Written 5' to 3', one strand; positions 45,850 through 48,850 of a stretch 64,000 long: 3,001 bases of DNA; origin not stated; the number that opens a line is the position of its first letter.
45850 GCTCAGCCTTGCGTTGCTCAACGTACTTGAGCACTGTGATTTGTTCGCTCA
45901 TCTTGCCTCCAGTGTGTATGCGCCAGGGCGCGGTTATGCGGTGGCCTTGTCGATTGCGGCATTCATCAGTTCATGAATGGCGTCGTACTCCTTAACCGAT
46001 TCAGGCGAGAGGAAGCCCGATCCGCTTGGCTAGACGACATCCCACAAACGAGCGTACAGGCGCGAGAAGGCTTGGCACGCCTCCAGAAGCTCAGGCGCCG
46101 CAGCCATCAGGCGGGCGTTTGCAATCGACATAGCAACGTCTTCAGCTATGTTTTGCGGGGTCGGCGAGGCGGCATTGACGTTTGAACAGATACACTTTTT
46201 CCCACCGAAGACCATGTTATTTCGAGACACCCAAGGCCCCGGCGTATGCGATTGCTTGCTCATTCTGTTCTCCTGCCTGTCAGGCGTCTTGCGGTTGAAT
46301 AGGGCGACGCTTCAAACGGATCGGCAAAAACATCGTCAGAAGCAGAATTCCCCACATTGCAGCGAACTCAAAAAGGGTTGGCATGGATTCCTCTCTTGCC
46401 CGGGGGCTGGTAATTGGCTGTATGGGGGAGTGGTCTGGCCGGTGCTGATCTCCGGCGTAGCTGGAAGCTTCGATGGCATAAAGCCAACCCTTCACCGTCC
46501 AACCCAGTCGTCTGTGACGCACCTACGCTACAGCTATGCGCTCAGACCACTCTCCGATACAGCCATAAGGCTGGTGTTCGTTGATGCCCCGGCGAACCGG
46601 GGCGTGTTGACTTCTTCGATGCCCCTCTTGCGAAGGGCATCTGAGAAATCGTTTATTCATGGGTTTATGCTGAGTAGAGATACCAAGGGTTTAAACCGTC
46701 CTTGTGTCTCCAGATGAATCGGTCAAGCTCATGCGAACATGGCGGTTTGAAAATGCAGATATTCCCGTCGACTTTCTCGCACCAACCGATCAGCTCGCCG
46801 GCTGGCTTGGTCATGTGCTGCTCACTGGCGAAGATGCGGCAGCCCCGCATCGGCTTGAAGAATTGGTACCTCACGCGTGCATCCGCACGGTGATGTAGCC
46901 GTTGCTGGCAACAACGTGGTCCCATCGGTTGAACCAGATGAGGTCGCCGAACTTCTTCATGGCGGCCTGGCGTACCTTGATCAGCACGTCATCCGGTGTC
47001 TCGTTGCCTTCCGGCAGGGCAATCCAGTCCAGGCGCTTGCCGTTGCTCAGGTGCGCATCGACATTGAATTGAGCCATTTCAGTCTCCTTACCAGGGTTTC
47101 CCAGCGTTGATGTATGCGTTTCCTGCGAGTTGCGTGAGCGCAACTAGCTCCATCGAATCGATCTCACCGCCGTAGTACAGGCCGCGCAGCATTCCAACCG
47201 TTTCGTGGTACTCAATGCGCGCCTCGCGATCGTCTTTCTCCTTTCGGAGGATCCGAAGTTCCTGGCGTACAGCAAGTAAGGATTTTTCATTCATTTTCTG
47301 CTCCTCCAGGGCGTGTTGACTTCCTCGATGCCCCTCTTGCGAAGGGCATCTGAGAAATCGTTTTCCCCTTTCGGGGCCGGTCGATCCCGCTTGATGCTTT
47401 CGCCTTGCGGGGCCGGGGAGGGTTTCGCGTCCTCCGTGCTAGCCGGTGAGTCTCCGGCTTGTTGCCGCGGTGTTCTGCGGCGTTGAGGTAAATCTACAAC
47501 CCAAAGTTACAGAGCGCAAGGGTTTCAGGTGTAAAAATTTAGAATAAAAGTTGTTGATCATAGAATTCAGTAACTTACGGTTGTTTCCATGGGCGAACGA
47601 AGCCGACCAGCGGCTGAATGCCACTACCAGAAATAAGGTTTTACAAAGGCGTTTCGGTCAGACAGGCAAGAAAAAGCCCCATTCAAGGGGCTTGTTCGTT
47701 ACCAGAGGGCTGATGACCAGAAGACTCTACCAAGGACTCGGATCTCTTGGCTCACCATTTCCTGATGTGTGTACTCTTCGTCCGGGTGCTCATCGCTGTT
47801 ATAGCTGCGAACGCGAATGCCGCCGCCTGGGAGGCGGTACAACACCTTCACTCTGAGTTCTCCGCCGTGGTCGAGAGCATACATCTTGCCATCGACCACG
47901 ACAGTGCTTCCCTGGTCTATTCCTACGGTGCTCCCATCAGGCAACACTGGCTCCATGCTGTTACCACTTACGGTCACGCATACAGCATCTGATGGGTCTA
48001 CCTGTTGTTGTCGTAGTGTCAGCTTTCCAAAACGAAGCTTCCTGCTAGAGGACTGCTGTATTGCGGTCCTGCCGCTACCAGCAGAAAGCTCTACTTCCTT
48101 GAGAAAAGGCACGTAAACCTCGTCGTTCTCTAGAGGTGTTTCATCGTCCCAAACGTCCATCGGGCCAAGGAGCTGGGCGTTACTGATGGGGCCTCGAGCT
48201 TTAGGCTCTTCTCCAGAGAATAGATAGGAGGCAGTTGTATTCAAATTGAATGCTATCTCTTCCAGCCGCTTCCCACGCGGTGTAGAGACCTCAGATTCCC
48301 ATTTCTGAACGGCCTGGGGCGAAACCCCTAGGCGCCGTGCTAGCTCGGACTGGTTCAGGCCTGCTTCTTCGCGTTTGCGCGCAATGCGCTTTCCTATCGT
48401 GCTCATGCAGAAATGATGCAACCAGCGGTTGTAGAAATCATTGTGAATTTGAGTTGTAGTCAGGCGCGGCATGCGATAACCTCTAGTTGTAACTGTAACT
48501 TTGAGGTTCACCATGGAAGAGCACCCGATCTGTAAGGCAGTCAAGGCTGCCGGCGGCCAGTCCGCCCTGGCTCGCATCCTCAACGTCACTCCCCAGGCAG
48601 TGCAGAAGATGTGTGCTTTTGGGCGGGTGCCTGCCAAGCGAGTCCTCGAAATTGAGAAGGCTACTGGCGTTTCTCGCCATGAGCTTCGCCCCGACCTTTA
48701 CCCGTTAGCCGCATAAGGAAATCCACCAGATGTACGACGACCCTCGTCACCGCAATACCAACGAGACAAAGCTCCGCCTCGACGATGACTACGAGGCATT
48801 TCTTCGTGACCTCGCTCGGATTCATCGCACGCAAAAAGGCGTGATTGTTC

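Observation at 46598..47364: Three-gene low-GC cassette flanked by 58-bp direct repeats in the rex position downstream of cI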

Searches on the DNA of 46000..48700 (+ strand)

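Call 7: search_dna_similar(query=window:46000-48700:+, collection=phages, mode=near, max_rows=40)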
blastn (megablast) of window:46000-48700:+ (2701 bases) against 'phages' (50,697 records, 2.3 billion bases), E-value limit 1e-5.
Records with a match: 80; places in all: 85; records where one place covers at least 80% of the query: 0.
Best place of each record, by identity: >=99% 8; 95-99% 39; 90-95% 16; 80-90% 15; 60-80% 2.
By first word of the organism name: Pseudomonas 80.
By host as written in the record: Pseudomonas aeruginosa 32; Pseudomonas aeruginosa PA14 8; Pseudomonas sp. 6; Pseudomonas aeruginosa PAO1 5; - 5; Pseudomonas aeruginosa WH-SGI-V-07173 2; Pseudomonas aeruginosa PA1 2; Pseudomonas aeruginosa YMC11/02/R656 2; and 13 more.
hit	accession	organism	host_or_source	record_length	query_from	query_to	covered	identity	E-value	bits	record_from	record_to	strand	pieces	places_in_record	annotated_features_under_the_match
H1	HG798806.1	Pseudomonas phage vB_PaeP_Tr60_Ab31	Pseudomonas aeruginosa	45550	328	2701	50%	97.8%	0e+0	2352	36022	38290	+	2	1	Putative Cro/CI transcriptional regulator | Putative repressor | Hypothetical protein (x2)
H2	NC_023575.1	Pseudomonas phage vB_PaeP_Tr60_Ab31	Pseudomonas aeruginosa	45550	328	2701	50%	97.8%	0e+0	2352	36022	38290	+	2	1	transcriptional repressor (x2) | Hypothetical protein (x2)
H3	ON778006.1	Pseudomonas phage vB_Pae_HB2107-3I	Pseudomonas aeruginosa PA14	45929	331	2701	50%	97.9%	0e+0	2352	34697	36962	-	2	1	helix-turn-helix transcriptional regulator | YdaS family helix-turn-helix protein | hypothetical protein (x3)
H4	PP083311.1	Pseudomonas phage VB_PaD_phPA-G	Pseudomonas aeruginosa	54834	601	1337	27%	98.8%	0e+0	1312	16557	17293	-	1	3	hypothetical protein (x3)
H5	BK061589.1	Pseudomonas phage vB_PaeS-D14P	Pseudomonas aeruginosa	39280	601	1337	25%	94.6%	0e+0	1022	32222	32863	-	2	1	NTPase domain-containing protein | hypothetical protein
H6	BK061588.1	Pseudomonas phage vB_PaeS-D14O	Pseudomonas aeruginosa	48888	416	1364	24%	83.2%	5e-115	601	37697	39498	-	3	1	phage flagellar hook-length control protein fliK | hypothetical protein (x4) | NTPase domain-containing protein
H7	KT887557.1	Pseudomonas phage phi1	Pseudomonas aeruginosa WH-SGI-V-07651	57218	601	1361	23%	83.6%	1e-126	573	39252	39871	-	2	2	hypothetical protein (x2)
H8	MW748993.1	Pseudomonas phage BUCT566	Pseudomonas aeruginosa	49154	258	1361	23%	81.5%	7e-79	513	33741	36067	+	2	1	hypothetical protein (x6) | NTPase domain-containing protein | putative chaperone protein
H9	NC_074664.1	Pseudomonas phage BUCT566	Pseudomonas aeruginosa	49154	258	1361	23%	81.5%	7e-79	513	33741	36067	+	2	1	hypothetical protein (x6) | NTPase domain-containing protein | putative chaperone protein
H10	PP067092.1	Pseudomonas phage PAShipCat1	Pseudomonas aeruginosa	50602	598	1369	21%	88.5%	5e-165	674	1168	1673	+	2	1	hypothetical protein (x2)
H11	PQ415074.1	Pseudomonas phage Baskent_P6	Pseudomonas aeruginosa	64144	598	1361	20%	82.6%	9e-103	478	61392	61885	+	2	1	NTPase domain-containing protein | hypothetical protein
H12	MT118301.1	Pseudomonas phage Epa33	Pseudomonas sp.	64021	598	1361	20%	82.6%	9e-103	478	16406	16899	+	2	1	hypothetical protein (x2)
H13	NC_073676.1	Pseudomonas phage Epa33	Pseudomonas sp.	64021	598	1361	20%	82.6%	9e-103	478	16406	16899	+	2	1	hypothetical protein (x2)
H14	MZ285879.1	Pseudomonas phage PA8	Pseudomonas aeruginosa PAO1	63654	601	1361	20%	82.7%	9e-103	478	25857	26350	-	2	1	hypothetical protein (x2)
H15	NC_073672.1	Pseudomonas phage PA8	Pseudomonas aeruginosa PAO1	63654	601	1361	20%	82.7%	9e-103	478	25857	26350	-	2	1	hypothetical protein (x2)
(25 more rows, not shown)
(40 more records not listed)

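Call 8: get_annotated_region(hit=H1, flank=1500)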
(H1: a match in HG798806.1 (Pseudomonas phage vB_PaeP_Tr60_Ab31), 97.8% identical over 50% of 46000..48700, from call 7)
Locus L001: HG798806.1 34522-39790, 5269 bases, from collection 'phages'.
description: Pseudomonas phage vB_PaeP_Tr60_Ab31.
organism: Pseudomonas phage vB_PaeP_Tr60_Ab31 (NCBI taxid 1449437)
taxonomy: Viruses; Duplodnaviria; Heunggongvirae; Uroviricota; Caudoviricetes
host: Pseudomonas aeruginosa; source: sewer water sample; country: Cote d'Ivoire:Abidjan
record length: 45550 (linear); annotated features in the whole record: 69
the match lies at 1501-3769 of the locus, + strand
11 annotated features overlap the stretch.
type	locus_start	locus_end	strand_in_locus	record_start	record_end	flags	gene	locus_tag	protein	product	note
CDS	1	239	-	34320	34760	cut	-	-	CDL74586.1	Hypothetical protein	ORF45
CDS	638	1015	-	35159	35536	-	-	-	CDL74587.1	Hypothetical protein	ORF46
CDS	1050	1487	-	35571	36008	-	-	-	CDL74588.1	Hypothetical protein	ORF47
CDS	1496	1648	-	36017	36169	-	-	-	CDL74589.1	Hypothetical protein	ORF48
CDS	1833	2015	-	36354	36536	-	-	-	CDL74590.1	Hypothetical protein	ORF49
CDS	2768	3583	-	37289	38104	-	-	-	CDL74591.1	Putative Cro/CI transcriptional regulator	ORF50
CDS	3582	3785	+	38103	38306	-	-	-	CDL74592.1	Putative repressor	ORF51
CDS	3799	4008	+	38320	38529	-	-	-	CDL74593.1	Hypothetical protein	ORF52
CDS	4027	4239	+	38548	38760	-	-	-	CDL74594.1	Hypothetical protein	ORF53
CDS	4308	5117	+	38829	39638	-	-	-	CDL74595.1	Putative replication protein O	ORF54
CDS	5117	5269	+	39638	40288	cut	-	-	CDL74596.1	Putative replication protein P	ORF55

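Call 9: get_annotated_region(hit=H4, flank=2500)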
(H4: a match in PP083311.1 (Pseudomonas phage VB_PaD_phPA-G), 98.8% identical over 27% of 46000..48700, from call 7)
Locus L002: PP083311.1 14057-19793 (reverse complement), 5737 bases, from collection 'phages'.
description: Pseudomonas phage VB_PaD_phPA-G, partial genome.
organism: Pseudomonas phage VB_PaD_phPA-G (NCBI taxid 3141252)
taxonomy: Viruses; Duplodnaviria; Heunggongvirae; Uroviricota; Caudoviricetes; Detrevirus
host: Pseudomonas aeruginosa; source: sewage network of Aveiro; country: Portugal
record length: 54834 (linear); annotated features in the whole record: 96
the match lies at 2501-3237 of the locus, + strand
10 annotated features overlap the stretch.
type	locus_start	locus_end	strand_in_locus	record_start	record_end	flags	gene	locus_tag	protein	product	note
CDS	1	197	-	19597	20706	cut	-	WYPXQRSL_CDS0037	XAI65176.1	reverse transcriptase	-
CDS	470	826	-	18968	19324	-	-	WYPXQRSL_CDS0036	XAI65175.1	Avd protein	Avd protein of DGR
CDS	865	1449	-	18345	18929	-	-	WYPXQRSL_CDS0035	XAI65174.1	hypothetical protein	-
CDS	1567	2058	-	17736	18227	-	-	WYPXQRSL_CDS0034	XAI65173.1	hypothetical protein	-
CDS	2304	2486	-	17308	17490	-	-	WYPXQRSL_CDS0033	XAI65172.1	hypothetical protein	-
CDS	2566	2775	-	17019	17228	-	-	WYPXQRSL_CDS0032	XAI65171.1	hypothetical protein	-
CDS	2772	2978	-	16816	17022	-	-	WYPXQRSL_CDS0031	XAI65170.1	hypothetical protein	-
CDS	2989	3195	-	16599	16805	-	-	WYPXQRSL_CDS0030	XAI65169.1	hypothetical protein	-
CDS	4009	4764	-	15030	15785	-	-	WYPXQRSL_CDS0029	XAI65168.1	hypothetical protein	-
CDS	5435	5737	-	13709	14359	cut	-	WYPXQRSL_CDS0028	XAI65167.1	hypothetical protein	-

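Call 10: get_annotated_region(hit=H8, flank=1500)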
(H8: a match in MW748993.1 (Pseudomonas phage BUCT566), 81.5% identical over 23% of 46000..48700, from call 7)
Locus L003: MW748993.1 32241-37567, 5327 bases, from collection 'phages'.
description: Pseudomonas phage BUCT566, complete genome.
organism: Pseudomonas phage BUCT566 (NCBI taxid 2829367)
taxonomy: Viruses; Duplodnaviria; Heunggongvirae; Uroviricota; Caudoviricetes
host: Pseudomonas aeruginosa; source: -; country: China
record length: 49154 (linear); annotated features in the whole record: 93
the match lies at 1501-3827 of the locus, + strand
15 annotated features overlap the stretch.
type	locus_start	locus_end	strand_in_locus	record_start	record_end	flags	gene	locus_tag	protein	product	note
CDS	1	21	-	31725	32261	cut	-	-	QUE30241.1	hypothetical protein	hypothetical protein D3p070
CDS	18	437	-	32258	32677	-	-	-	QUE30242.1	hypothetical protein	hypothetical protein AU162_gp008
CDS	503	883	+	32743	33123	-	-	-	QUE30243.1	hypothetical protein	-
CDS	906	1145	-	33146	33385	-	-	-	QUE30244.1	hypothetical protein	hypothetical protein UFOVP728_18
CDS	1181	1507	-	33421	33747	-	-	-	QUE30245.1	hypothetical protein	hypothetical protein FDI24_gp210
CDS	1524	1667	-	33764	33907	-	-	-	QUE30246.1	hypothetical protein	Hypothetical protein CF86_gp48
CDS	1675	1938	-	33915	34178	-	-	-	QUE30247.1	hypothetical protein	hypothetical protein BH779_gp75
CDS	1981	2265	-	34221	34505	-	-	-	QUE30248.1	hypothetical protein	-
CDS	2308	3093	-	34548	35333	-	-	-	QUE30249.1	hypothetical protein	hypothetical protein BI094_gp47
CDS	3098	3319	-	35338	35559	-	-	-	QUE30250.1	putative chaperone protein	-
CDS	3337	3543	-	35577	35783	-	-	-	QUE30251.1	hypothetical protein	-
CDS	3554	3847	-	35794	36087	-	-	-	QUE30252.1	NTPase domain-containing protein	-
CDS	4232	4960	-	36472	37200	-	-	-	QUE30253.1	putative C1-like repressor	-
CDS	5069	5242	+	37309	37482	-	-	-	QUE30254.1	DNA-binding transcriptional regulator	DNA-binding transcriptional regulator Cro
CDS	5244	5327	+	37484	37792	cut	-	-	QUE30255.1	helix-turn-helix domain-containing protein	-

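Call 13: search_dna_similar(query=window:46597-46654:+, collection=phages, mode=distant, max_rows=60, max_evalue=0.01)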
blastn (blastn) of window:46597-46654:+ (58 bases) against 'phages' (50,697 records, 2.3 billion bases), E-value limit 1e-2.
Records with a match: 56; places in all: 61; records where one place covers at least 80% of the query: 38.
Best place of each record, by identity: >=99% 14; 95-99% 18; 90-95% 6; 80-90% 13; 60-80% 5.
By first word of the organism name: Pseudomonas 56.
By host as written in the record: Pseudomonas aeruginosa 26; Pseudomonas aeruginosa PA14 8; Pseudomonas sp. 5; Pseudomonas aeruginosa PAO1 4; Pseudomonas aeruginosa F002 2; Pseudomonas aeruginosa YMC11/02/R656 2; Pseudomonas aeruginosa 147 2; Pseudomonas aeruginosa P9W 2; and 5 more.
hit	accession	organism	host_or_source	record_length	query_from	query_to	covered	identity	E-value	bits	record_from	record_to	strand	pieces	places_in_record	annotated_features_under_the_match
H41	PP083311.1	Pseudomonas phage VB_PaD_phPA-G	Pseudomonas aeruginosa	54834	1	58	100%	96.6%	5e-19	97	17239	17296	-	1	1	none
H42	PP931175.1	Pseudomonas phage PACT201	Pseudomonas aeruginosa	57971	1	58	100%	94.9%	7e-17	91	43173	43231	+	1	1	none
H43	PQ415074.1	Pseudomonas phage Baskent_P6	Pseudomonas aeruginosa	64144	1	55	95%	98.2%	2e-18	96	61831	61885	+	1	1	NTPase domain-containing protein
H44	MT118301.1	Pseudomonas phage Epa33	Pseudomonas sp.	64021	1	55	95%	98.2%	2e-18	96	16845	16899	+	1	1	none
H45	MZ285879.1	Pseudomonas phage PA8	Pseudomonas aeruginosa PAO1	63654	1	55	95%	98.2%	2e-18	96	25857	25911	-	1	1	none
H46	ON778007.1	Pseudomonas phage vB_Pae_LC3I3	Pseudomonas aeruginosa PA14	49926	1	55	95%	98.2%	2e-18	96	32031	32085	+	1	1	hypothetical protein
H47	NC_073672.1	Pseudomonas phage PA8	Pseudomonas aeruginosa PAO1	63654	1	55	95%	98.2%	2e-18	96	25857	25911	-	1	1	none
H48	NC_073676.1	Pseudomonas phage Epa33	Pseudomonas sp.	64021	1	55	95%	98.2%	2e-18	96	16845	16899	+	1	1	none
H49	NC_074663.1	Pseudomonas phage vB_Pae_LC3I3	Pseudomonas aeruginosa PA14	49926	1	55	95%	98.2%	2e-18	96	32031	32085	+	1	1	hypothetical protein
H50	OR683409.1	Pseudomonas phage Shamal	Pseudomonas aeruginosa F002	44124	1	55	95%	98.2%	2e-18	96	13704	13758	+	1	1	none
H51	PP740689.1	Pseudomonas phage vB_Pae_SG_WM_Sew_P27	Pseudomonas aeruginosa PA14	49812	1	55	95%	98.2%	2e-18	96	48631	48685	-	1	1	hypothetical protein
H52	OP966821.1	Pseudomonas phage Fyn8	Pseudomonas aeruginosa PAO1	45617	1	54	93%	100.0%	1e-19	99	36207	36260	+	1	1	hypothetical protein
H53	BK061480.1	Pseudomonas phage vB_PaeS-D14H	Pseudomonas aeruginosa strain 3-38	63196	1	55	95%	96.4%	2e-17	92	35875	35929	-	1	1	hypothetical protein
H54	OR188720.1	Pseudomonas phage LPPA33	Pseudomonas aeruginosa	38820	1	55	95%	96.4%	2e-17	92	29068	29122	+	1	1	none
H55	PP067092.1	Pseudomonas phage PAShipCat1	Pseudomonas aeruginosa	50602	1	55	95%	94.5%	9e-16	87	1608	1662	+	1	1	none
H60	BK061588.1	Pseudomonas phage vB_PaeS-D14O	Pseudomonas aeruginosa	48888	1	58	100%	85.9%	4e-13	77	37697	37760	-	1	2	none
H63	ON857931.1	Pseudomonas phage vB_PaeP_FBPa19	Pseudomonas sp.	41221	1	58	100%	84.5%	3e-9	65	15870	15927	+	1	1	none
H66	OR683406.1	Pseudomonas phage Marin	Pseudomonas aeruginosa F002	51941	1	55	95%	86.9%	2e-12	76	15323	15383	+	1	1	none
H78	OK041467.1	Pseudomonas phage PAE2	Pseudomonas aeruginosa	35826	1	54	93%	83.3%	4e-7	58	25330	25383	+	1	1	none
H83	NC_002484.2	Pseudomonas phage D3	Pseudomonas aeruginosa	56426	1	54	93%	79.6%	2e-4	49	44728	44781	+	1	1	none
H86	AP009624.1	Pseudomonas phage PAJU2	Pseudomonas aeruginosa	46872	10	57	83%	87.5%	3e-8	61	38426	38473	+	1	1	none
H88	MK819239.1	Pseudomonas phage vB_PaeP_YA3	Pseudomonas aeruginosa UCBPP-PA14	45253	1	42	72%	97.6%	2e-11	73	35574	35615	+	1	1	none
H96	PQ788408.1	Pseudomonas phage VB_EV13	Pseudomonas aeruginosa Tclvp1-3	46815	11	54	76%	81.8%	3e-3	45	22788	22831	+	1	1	hypothetical protein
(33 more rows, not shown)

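Call 24: get_annotated_region(hit=H83, flank=2500)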
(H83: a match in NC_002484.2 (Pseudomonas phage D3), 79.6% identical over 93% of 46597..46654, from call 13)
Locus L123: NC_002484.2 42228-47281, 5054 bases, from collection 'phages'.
description: Bacteriophage D3, complete genome.
organism: Pseudomonas phage D3 (NCBI taxid 2932880)
taxonomy: Viruses; Duplodnaviria; Heunggongvirae; Uroviricota; Caudoviricetes; Detrevirus; Detrevirus D3
host: Pseudomonas aeruginosa; source: -; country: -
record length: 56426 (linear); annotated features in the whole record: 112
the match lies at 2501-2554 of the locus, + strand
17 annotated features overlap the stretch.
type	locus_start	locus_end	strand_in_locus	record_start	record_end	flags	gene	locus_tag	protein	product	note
CDS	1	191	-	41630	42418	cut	orf64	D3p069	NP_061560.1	hypothetical protein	gpOrf64; similar to YP_002284386.1 hypothetical protein PAJU2_gp52 in Pseudomonas phage PAJU2 and YP_002438929.1 ...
CDS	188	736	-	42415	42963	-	orf65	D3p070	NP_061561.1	hypothetical protein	gpOrf65; similar to YP_001294596.1 hypothetical protein ORF003 in Pseudomonas phage PA11 and YP_002284387.1 ...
CDS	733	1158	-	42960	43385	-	orf66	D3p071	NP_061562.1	hypothetical protein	gpOrf66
CDS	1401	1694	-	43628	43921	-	orf67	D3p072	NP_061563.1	hypothetical protein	gpOrf67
CDS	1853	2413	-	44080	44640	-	orf68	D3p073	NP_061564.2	hypothetical protein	gpOrf68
CDS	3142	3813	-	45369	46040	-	cI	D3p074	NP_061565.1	transcriptional repressor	similar to YP_001293383.1 Repressor protein in Pseudomonas phage F10; motif pfam01381, HTH_3, Helix-turn-helix and ...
regulatory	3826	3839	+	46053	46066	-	-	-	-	other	putative operator; repressor-binding site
regulatory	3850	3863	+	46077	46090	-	-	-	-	other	putative operator; repressor-binding site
regulatory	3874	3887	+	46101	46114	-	-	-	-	other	putative operator; repressor-binding site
CDS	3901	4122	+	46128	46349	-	cro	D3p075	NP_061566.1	transcriptional repressor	similar to YP_001293384.1 Cro repressor in Pseudomonas phage F10 and NP_746025.1 regulatory protein Cro, putative in ...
CDS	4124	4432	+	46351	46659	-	cII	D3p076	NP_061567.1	CII-like regulator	similar to YP_001667974.1 hypothetical protein PputGB1_1735 in Pseudomonas putida GB-1; motif pfam05269, Phage_CII, ...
regulatory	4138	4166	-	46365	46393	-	-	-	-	promoter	pE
regulatory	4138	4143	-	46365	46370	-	-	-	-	minus_10_signal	-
protein_bind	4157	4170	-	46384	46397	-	-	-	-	CII protein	-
regulatory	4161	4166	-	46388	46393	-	-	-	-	minus_35_signal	-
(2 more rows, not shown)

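Call 39: get_annotated_region(hit=H60, flank=2500)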
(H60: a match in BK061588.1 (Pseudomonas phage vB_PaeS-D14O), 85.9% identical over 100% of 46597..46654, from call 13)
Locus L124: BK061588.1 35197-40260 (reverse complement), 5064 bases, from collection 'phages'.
description: TPA_asm: Pseudomonas phage vB_PaeS-D14O, partial sequence.
organism: Pseudomonas phage vB_PaeS-D14O (NCBI taxid 2969643)
taxonomy: Viruses; Duplodnaviria; Heunggongvirae; Uroviricota; Caudoviricetes; Detrevirus
host: Pseudomonas aeruginosa; source: -; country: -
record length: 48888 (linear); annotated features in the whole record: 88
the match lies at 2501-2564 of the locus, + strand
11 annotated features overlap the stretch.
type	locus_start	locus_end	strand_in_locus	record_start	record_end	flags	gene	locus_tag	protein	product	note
CDS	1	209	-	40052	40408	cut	-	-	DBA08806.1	hypothetical protein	-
CDS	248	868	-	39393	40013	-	-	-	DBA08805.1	hypothetical protein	-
CDS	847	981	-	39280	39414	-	-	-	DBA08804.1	hypothetical protein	-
CDS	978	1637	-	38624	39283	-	-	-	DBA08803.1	phage flagellar hook-length control protein fliK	-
CDS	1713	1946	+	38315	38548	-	-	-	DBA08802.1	hypothetical protein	-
CDS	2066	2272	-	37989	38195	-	-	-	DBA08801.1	hypothetical protein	-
CDS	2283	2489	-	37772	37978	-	-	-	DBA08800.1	NTPase domain-containing protein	-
CDS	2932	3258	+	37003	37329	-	-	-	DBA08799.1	phage protein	-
CDS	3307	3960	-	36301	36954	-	-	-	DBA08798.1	Zinc ribbon domain-containing protein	-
CDS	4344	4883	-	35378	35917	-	-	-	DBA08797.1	hypothetical protein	-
CDS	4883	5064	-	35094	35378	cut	-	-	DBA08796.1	hypothetical protein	-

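Call 40: get_annotated_region(hit=H63, flank=2000)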
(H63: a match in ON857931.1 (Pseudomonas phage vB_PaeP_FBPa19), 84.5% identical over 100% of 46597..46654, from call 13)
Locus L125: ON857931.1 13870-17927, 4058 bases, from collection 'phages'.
description: Pseudomonas phage vB_PaeP_FBPa19, complete genome.
organism: Pseudomonas phage vB_PaeP_FBPa19 (NCBI taxid 2969612)
taxonomy: Viruses; Duplodnaviria; Heunggongvirae; Uroviricota; Caudoviricetes
host: Pseudomonas sp.; source: -; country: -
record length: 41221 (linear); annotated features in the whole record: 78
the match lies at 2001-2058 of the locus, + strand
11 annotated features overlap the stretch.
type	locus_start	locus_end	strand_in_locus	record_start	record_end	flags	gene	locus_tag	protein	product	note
CDS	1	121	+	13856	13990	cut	-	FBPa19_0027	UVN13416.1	hypothetical protein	-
CDS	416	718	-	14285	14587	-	-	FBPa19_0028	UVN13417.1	hypothetical protein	-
CDS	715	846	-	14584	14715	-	-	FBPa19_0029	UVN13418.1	hypothetical protein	-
CDS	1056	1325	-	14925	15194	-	-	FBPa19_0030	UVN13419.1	hypothetical protein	-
CDS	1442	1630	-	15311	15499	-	-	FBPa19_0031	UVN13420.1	hypothetical protein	-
CDS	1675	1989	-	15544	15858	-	-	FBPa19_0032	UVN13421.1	hypothetical protein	-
CDS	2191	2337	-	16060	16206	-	-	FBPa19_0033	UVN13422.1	hypothetical protein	-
CDS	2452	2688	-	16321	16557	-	-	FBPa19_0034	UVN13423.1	hypothetical protein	-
CDS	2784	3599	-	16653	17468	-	-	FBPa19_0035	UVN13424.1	repressor protein cI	-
CDS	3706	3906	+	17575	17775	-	-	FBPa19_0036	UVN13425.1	regulatory protein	regulatory protein cro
CDS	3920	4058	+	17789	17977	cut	-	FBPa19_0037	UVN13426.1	hypothetical protein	-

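Call 41: get_annotated_region(hit=H66, flank=2000)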
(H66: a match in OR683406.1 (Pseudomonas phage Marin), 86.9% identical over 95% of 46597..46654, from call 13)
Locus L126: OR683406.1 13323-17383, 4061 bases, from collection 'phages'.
description: Pseudomonas phage Marin, complete genome.
organism: Pseudomonas phage Marin (NCBI taxid 3097005)
taxonomy: Viruses; Duplodnaviria; Heunggongvirae; Uroviricota; Caudoviricetes
host: Pseudomonas aeruginosa F002; source: -; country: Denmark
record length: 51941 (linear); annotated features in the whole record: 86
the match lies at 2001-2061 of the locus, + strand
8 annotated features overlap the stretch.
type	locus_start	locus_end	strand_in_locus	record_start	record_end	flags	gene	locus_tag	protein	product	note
CDS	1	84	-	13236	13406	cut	-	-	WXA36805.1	hypothetical protein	-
CDS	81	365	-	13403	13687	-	-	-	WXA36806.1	hypothetical protein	label: hypothetical protein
CDS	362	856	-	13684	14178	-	-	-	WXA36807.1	hypothetical protein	label: hypothetical protein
CDS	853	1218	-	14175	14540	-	-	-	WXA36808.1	hypothetical protein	label: hypothetical protein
CDS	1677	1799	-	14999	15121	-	-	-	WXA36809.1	hypothetical protein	-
CDS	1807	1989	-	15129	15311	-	-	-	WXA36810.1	hypothetical protein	-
CDS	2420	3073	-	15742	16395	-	-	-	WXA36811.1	hypothetical protein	-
CDS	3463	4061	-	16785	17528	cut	-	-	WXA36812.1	hypothetical protein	-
